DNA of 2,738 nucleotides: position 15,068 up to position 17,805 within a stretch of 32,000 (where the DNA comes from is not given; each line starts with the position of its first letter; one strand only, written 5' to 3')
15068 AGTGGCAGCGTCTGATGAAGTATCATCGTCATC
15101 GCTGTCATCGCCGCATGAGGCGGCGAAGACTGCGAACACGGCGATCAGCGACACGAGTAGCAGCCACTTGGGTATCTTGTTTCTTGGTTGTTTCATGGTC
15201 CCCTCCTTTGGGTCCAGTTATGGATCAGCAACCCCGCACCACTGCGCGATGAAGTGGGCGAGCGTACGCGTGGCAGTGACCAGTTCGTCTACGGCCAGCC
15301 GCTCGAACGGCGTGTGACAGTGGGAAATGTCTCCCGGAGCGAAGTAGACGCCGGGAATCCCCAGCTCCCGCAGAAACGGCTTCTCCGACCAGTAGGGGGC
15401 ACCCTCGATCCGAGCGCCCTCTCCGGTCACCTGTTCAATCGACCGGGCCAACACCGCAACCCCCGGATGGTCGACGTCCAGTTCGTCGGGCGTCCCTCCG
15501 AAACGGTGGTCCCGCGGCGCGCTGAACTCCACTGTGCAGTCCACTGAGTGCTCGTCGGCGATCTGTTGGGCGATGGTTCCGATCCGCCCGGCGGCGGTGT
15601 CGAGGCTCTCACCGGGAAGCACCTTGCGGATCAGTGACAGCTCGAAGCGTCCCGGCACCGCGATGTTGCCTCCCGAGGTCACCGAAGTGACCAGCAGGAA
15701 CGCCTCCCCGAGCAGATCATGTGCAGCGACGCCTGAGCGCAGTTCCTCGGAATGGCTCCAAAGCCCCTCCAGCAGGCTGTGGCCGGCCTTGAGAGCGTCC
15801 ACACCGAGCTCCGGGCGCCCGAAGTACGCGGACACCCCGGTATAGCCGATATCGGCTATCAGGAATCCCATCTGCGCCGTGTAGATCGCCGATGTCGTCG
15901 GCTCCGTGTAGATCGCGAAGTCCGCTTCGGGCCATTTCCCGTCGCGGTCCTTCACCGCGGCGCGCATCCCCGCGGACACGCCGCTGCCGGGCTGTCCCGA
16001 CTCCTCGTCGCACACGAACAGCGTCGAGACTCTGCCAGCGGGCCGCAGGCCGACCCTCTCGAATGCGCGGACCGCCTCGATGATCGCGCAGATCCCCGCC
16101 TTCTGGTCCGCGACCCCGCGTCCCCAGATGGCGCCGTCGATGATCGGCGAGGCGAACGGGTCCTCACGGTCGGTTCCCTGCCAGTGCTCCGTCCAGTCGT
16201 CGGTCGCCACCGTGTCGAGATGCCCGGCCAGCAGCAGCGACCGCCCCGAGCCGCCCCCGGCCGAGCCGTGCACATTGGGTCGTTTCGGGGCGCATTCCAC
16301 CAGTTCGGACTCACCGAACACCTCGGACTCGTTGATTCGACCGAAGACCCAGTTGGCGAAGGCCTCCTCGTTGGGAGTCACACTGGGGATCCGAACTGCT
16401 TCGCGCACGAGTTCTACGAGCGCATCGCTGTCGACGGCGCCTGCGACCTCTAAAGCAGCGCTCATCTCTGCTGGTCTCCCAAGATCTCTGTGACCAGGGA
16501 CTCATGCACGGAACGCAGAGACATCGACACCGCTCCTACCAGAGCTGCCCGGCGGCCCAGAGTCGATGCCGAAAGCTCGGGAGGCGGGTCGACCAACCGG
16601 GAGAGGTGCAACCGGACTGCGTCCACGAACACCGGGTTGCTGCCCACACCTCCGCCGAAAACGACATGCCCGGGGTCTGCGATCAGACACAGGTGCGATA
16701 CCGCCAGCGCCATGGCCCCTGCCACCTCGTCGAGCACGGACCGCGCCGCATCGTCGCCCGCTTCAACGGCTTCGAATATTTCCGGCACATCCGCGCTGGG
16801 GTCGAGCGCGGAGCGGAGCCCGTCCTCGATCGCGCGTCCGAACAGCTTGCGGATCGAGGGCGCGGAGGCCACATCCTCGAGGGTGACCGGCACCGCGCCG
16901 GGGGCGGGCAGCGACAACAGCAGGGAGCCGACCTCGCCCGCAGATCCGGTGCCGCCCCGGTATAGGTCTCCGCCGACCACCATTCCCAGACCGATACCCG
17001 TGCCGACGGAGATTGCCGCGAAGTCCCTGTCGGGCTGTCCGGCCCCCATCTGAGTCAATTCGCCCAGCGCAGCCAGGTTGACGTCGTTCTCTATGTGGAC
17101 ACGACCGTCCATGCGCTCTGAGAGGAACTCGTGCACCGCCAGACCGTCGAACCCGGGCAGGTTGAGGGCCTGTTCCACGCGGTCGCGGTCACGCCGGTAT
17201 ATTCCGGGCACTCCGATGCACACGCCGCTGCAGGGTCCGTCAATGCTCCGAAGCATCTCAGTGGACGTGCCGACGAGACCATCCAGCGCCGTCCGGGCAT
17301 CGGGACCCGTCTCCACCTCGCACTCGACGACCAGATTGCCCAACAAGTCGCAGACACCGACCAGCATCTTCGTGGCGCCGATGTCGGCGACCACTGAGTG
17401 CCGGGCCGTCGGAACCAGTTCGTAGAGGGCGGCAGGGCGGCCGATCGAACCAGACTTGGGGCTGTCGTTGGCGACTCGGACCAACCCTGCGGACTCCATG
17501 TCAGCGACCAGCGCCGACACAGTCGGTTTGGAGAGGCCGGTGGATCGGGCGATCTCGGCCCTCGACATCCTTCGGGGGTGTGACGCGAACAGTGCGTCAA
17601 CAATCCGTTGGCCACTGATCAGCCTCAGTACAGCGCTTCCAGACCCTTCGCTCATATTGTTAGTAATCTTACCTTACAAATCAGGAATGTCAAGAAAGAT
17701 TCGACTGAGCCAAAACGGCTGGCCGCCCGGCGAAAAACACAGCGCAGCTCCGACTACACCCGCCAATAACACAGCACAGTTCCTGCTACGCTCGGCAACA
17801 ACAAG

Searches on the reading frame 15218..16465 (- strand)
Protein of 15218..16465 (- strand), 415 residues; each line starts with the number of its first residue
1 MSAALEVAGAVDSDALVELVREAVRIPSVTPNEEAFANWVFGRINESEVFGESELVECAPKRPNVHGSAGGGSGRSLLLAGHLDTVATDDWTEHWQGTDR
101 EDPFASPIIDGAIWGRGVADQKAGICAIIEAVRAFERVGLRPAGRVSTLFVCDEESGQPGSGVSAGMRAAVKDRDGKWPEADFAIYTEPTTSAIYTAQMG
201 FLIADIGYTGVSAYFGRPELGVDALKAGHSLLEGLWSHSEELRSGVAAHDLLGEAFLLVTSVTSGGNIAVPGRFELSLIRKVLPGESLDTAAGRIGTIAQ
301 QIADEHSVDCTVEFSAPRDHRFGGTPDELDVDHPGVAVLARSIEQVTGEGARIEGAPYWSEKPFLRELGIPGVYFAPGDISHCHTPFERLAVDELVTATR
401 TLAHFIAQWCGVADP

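Call 6: search_protein_families(library=pfam, proteins=[window:15218-16465:-], max_evalue=0.1)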
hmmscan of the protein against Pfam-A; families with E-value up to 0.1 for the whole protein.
window:15218-16465:- (415 aa): 2 families
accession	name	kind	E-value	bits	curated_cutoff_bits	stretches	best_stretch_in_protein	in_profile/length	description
PF01546.33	Peptidase_M20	-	1.3e-29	104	24.6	1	78-407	1-205/206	Peptidase family M20/M25/M40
PF04389.22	Peptidase_M28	-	1.9e-06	28.2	21.3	1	64-161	1-73/193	Peptidase family M28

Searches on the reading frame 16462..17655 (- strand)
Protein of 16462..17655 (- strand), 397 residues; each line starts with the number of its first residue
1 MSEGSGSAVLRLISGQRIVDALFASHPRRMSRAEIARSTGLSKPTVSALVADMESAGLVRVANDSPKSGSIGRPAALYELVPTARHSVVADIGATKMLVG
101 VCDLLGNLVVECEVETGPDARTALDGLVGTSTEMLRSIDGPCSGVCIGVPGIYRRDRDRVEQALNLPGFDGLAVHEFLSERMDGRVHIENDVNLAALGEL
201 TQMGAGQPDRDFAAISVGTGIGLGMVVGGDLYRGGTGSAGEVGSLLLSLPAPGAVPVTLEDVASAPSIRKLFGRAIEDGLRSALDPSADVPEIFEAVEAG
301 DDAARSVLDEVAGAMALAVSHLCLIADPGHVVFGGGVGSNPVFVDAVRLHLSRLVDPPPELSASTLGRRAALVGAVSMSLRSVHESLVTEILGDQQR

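Call 6: search_protein_families(library=pfam, proteins=[window:16462-17655:-], max_evalue=0.1)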
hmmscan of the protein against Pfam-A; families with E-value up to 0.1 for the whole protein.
window:16462-17655:- (397 aa): 14 families
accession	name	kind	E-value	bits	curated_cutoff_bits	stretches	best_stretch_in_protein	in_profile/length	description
PF00480.26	ROK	-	1.3e-34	120.5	22.9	1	91-378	5-290/294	ROK family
PF09339.16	HTH_IclR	-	7.7e-09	35.6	22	1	22-60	11-49/52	IclR helix-turn-helix domain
PF12802.13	MarR_2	-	6.5e-08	33.1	27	1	24-62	15-53/61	MarR family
PF13412.12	HTH_24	-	2.2e-06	27.5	21.9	1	26-60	15-48/48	Winged helix-turn-helix DNA-binding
PF12840.13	HTH_20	-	4.8e-05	23.7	27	1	17-61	8-50/51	Helix-turn-helix domain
PF13545.12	HTH_Crp_2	-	9.6e-05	22.7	27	1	29-61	22-54/70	Crp-like helix-turn-helix domain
PF24034.1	DUF7343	-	0.0001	22.5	27.6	1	22-60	11-49/62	Domain of unknown function (DUF7343)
PF01022.26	HTH_5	-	0.0035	17.6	22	1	30-60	16-46/47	Bacterial regulatory protein, arsR family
PF01047.28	MarR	-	0.0052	17.1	24.6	1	30-60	18-48/59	MarR family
PF01978.25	TrmB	-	0.011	16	25.6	1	31-67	24-60/68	Sugar-specific transcriptional regulator TrmB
PF13551.12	HTH_29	-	0.013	16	28.1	1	31-70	13-52/64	Winged helix-turn helix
PF02082.26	Rrf2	-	0.027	15.1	30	1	24-61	16-55/132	Iron-dependent Transcriptional regulator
PF01325.25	Fe_dep_repress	-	0.033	14.8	26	1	31-63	24-56/60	Iron dependent repressor, N-terminal DNA binding domain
PF04967.18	HTH_10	-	0.081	13.2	23.1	0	26-50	20-44/53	HTH DNA binding domain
